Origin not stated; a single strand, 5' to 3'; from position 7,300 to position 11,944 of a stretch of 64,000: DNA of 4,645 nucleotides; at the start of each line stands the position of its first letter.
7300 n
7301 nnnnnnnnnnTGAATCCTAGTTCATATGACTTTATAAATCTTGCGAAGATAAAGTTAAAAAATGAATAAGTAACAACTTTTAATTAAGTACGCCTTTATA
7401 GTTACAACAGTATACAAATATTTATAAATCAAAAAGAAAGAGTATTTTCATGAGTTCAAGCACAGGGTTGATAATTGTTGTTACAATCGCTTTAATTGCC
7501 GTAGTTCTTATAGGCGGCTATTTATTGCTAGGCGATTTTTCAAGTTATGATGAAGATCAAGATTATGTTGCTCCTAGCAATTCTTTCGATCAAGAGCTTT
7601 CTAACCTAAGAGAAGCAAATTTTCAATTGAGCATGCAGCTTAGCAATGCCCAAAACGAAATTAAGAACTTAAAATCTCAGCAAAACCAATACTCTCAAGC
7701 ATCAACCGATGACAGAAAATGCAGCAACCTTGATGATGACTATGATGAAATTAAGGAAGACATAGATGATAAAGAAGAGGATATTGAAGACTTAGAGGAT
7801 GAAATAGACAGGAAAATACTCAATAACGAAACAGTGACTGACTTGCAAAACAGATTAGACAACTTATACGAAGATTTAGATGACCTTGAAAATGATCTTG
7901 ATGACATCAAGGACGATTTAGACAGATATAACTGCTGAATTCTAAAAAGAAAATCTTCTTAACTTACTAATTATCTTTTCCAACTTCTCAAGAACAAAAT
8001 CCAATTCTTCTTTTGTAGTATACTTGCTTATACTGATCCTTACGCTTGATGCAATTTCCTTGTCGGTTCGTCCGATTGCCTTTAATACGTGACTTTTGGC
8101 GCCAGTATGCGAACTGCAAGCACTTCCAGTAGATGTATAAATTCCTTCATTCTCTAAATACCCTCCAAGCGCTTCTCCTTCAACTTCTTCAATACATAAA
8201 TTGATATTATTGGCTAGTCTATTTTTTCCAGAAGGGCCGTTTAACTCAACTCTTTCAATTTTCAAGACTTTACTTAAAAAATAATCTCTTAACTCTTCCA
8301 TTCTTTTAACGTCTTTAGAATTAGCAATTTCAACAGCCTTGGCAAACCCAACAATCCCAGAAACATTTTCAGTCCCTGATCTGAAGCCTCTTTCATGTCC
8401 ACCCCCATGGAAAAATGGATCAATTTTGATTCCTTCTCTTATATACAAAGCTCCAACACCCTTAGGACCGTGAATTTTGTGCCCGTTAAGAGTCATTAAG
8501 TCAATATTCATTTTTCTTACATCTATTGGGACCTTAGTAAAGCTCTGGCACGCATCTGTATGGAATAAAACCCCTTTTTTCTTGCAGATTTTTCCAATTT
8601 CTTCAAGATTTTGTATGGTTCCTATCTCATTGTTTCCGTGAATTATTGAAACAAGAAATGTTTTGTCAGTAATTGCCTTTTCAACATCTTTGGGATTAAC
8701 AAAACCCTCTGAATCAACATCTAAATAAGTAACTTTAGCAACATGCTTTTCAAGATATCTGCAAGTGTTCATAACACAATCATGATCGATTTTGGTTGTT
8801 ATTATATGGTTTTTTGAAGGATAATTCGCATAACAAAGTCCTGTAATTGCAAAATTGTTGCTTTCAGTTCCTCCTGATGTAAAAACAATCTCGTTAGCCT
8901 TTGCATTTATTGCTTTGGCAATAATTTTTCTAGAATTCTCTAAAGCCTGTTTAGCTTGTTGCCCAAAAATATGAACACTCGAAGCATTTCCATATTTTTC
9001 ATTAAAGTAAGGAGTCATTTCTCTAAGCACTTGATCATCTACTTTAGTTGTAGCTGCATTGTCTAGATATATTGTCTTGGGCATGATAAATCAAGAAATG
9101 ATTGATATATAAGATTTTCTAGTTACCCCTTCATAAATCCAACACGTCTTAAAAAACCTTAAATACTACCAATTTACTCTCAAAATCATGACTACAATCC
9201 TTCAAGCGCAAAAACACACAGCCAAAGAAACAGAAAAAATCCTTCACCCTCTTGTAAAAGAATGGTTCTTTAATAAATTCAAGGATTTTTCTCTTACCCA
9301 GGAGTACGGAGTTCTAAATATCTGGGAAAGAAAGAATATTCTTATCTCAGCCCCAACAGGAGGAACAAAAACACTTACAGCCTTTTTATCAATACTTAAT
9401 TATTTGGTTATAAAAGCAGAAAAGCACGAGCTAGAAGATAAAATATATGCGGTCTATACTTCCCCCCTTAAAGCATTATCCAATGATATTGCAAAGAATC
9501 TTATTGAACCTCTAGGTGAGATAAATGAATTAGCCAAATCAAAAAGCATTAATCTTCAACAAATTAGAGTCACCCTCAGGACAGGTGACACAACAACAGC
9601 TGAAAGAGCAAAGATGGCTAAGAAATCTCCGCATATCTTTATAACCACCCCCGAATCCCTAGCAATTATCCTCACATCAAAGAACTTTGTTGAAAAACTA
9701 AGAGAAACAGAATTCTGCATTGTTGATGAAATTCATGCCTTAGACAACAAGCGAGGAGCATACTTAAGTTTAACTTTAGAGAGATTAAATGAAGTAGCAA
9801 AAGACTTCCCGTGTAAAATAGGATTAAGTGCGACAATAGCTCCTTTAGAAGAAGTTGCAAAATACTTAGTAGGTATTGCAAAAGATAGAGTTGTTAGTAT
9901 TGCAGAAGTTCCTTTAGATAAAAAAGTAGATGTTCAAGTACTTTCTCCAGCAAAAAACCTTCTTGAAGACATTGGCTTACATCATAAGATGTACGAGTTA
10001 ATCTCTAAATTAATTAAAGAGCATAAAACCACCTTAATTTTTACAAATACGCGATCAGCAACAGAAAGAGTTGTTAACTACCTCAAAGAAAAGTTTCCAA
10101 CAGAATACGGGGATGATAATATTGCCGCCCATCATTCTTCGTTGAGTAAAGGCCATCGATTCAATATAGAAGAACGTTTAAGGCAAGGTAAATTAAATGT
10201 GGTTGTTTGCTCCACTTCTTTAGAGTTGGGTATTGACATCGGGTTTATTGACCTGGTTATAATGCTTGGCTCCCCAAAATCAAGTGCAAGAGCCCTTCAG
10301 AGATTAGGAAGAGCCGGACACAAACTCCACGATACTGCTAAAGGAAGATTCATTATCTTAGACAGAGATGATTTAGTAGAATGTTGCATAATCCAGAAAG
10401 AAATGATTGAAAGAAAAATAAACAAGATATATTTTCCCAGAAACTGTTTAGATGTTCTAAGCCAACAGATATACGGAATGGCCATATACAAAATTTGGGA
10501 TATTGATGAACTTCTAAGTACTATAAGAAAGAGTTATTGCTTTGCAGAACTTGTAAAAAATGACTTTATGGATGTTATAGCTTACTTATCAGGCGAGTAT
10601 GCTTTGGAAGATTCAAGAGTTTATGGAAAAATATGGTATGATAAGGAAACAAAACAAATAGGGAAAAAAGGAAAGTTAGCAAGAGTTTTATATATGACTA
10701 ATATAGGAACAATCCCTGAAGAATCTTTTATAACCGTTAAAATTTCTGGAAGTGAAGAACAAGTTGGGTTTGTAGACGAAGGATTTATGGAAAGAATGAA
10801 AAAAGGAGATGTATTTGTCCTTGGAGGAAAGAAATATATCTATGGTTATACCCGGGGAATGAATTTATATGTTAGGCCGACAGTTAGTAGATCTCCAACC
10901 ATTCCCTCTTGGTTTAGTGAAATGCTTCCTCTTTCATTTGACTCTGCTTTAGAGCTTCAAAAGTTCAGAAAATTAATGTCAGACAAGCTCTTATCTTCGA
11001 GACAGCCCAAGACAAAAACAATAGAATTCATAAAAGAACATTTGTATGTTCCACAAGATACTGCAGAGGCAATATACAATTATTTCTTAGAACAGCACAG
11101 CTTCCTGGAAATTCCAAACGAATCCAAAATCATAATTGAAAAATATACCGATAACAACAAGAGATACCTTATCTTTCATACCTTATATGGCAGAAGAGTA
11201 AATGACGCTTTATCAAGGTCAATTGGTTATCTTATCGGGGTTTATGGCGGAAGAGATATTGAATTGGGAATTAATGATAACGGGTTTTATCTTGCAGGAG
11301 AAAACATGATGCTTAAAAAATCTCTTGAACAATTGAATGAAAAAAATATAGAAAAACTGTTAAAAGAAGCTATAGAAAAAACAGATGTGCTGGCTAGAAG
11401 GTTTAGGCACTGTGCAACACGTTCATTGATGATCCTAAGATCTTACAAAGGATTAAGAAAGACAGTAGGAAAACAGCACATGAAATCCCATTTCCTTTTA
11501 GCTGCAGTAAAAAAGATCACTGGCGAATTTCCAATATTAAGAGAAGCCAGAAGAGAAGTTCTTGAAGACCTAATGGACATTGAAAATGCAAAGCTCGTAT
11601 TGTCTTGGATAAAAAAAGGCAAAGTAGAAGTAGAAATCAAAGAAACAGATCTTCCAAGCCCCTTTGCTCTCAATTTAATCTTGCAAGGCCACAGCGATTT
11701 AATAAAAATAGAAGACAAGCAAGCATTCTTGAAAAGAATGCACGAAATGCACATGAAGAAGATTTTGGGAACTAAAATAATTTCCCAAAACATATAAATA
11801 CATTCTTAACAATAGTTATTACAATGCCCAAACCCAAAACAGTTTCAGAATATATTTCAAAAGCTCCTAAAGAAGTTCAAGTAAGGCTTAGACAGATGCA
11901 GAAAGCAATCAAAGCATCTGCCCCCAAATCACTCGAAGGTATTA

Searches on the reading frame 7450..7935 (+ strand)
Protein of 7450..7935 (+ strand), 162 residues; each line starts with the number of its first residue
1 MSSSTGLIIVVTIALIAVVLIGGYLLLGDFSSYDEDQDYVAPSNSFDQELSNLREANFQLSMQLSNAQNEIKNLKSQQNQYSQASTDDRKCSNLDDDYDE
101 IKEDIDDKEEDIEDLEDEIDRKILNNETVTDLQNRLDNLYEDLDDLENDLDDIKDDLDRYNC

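Call 75: search_protein_families(library=pfam, proteins=[window:7450-7935:+], max_evalue=0.001)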
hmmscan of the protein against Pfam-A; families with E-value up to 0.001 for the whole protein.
window:7450-7935:+ (162 aa): 3 families
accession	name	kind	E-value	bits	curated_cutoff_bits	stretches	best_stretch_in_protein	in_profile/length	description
PF09177.16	STX6_10_61_N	-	0.0001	23.2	29.4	0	66-119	9-64/99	Syntaxin 6/10/61, N-terminal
PF14362.11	DUF4407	-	0.00019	21.3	31.3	1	44-156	130-238/297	Domain of unknown function (DUF4407)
PF02403.27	Seryl_tRNA_N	-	0.00021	21.9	28.2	0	57-124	31-102/108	Seryl-tRNA synthetase N-terminal domain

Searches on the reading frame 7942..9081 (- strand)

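Call 75: search_protein_families(library=pfam, proteins=[window:7942-9081:-], max_evalue=0.001)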
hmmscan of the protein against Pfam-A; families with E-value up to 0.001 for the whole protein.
window:7942-9081:- (379 aa): 4 families
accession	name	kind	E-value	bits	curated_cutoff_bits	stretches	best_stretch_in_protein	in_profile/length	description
PF00266.25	Aminotran_5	-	1.2e-89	301.3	21.5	1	4-361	1-369/371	Aminotransferase class-V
PF01041.23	DegT_DnrJ_EryC1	-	2e-08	34.3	19.8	1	64-181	41-150/360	DegT/DnrJ/EryC1/StrS aminotransferase family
PF01212.27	Beta_elim_lyase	-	3e-08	33.8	27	1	62-180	47-172/288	Beta-eliminating lyase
PF00282.25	Pyridoxal_deC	-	0.00061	19.1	27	0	93-179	148-237/375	Pyridoxal-dependent decarboxylase conserved domain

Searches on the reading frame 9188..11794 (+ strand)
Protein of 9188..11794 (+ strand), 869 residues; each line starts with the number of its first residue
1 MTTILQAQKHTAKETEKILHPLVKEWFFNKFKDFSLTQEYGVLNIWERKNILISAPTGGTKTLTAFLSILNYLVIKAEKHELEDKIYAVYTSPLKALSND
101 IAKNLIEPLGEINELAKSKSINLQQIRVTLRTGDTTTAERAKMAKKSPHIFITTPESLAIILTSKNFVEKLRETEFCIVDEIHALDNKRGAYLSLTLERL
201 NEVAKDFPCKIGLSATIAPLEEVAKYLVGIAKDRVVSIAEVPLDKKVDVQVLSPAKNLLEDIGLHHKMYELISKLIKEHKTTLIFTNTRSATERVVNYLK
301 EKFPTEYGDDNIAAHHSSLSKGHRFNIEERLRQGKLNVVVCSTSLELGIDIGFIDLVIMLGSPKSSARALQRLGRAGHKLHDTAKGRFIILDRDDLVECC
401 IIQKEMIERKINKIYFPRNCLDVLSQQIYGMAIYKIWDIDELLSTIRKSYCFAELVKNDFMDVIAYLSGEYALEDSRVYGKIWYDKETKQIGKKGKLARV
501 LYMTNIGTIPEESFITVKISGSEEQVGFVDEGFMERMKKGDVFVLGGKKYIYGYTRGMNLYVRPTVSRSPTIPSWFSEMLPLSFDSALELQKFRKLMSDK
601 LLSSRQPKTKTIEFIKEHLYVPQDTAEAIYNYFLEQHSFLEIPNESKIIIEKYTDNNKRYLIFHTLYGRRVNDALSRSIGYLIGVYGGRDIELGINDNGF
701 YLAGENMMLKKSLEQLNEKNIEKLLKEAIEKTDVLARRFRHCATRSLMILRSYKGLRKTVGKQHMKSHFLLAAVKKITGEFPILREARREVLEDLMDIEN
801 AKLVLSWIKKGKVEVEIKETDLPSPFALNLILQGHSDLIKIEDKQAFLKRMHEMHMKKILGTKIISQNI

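Call 75: search_protein_families(library=pfam, proteins=[window:9188-11794:+], max_evalue=0.001)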
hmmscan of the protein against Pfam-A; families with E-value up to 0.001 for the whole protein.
window:9188-11794:+ (869 aa): 5 families
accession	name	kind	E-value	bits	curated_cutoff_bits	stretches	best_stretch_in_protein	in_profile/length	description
PF08494.16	DEAD_assoc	-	2.2e-54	184.7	23.5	1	642-827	1-191/191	DEAD/H associated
PF19306.5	WH_Lhr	-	5.6e-33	114.1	27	1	405-569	2-165/168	Large helicase-related protein, winged helix domain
PF00270.35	DEAD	-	1e-24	87.6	26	1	38-221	4-165/167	DEAD/DEAH box helicase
PF00271.37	Helicase_C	-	4.2e-20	72.5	23.5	1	270-377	4-107/110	Helicase conserved C-terminal domain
PF04851.21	ResIII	-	9.5e-07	29.3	22.5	1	46-217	21-162/164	Type III restriction enzyme, res subunit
